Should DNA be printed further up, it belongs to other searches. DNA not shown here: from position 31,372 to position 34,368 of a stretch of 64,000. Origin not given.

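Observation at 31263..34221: Two-gene operon: six-Cys zinc-ribbon miniprotein plus a bacterial Hel308/Ski2-like helicase with an extra OmpR-type winged-helix tail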

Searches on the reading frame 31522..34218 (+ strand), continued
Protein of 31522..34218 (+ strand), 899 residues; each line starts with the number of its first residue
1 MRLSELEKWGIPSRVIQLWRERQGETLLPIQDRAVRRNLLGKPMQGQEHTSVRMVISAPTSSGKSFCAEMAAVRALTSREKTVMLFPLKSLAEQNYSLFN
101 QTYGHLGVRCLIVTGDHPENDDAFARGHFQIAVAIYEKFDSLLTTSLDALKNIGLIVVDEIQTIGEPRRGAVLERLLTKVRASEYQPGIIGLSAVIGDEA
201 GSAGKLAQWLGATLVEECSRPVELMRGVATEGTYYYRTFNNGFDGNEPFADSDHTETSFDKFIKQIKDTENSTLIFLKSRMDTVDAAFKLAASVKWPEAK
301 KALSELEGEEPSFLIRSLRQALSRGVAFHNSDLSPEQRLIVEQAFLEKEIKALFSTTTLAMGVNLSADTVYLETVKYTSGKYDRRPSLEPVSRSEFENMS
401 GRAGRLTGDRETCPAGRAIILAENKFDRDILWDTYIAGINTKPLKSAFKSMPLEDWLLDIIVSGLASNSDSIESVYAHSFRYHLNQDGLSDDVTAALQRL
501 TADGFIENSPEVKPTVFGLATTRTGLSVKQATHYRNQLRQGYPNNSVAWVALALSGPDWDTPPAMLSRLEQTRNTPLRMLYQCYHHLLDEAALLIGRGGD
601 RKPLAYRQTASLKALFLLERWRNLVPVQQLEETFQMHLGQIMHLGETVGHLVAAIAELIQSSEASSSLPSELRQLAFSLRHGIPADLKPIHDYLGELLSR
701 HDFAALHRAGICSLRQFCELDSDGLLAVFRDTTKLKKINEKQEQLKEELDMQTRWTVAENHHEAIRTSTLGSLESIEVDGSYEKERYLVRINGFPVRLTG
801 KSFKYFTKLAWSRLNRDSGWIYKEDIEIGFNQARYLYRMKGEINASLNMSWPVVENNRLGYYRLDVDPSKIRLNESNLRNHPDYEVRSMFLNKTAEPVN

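Call 75: fold_search(model_id=the predicted structure, library=pdb)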
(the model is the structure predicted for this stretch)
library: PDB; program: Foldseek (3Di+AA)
matches with E <= 10: 1492; with E <= 0.001: 691
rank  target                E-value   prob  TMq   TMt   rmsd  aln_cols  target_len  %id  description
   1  2zj8                  3.2e-40  1.00  0.68  0.87   3.5       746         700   26  Archaeal DNA helicase Hjm apo state in form 2 (released 2009-02-10)
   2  9b15_A                3.2e-40  1.00  0.67  0.86   4.1       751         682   24  Superfamily 2 helicase Hel308 containing the beta-hairpin from DNA pol theta helicase-like domain (released 2025-03-19)
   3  9b15_B                5.9e-40  1.00  0.68  0.89   3.8       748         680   24  Superfamily 2 helicase Hel308 containing the beta-hairpin from DNA pol theta helicase-like domain (released 2025-03-19)
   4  2zj5                  1.3e-39  1.00  0.67  0.88   3.9       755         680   26  Archaeal DNA helicase Hjm complexed with ADP in form 1 (released 2009-02-10)
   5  2zj2                  6.9e-39  1.00  0.64  0.86   3.8       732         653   25  Archaeal DNA helicase Hjm apo state in form 1 (released 2009-02-10)
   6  2va8_B                7.7e-38  1.00  0.66  0.84   4.4       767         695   23  DNA Repair Helicase Hel308 (released 2008-01-15)
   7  2p6r_A                3.6e-37  1.00  0.67  0.87   4.2       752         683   24  Crystal structure of superfamily 2 helicase Hel308 in complex with unwound DNA (released 2007-06-12)
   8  2p6u                  9.3e-37  1.00  0.65  0.85   4.4       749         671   23  Apo structure of the Hel308 superfamily 2 helicase (released 2007-06-12)
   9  2va8_A                1.1e-36  1.00  0.65  0.83   4.9       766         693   23  DNA Repair Helicase Hel308 (released 2008-01-15)
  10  5aga                  7.1e-36  1.00  0.68  0.77   4.0       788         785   22  Crystal structure of the Helicase domain of human DNA polymerase theta in complex with AMPPNP (released 2015-02-25)
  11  5a9f                  1.4e-34  1.00  0.67  0.77   4.3       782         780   22  Crystal structure of the Helicase domain of human DNA polymerase theta in complex with ADP (released 2015-12-16)
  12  5a9j_C                1.6e-34  1.00  0.66  0.76   4.5       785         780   22  Crystal structure of the Helicase domain of human DNA polymerase theta, apo-form (released 2015-12-16)
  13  9bpa_A                1.9e-34  1.00  0.65  0.78   4.3       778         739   22  Human DNA polymerase theta helicase domain in complex with inhibitor AB25583, tetramer form (released 2024-08-28)
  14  5a9j_B                2.7e-34  1.00  0.67  0.74   5.1       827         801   22  Crystal structure of the Helicase domain of human DNA polymerase theta, apo-form (released 2015-12-16)
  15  9asj_A                2.8e-34  1.00  0.67  0.81   4.5       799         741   21  Human DNA polymerase theta helicase domain in complex with AMP-PNP, dimer form (released 2024-06-26)
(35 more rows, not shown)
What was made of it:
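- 31522..34221 (+): Hel308-type SF2 helicase gene (899 aa); RBS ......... at 31507-31515. Foldseek finds Hjm/Hel308 at E 3e-40 with target TM 0.83-0.89 (call 75).
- Closest known: Archaeal Hel308/Hjm. Same: The five-domain ring is shared: RecA1, RecA2, winged helix, ratchet and HhH (target TM 0.83-0.89; call 75).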
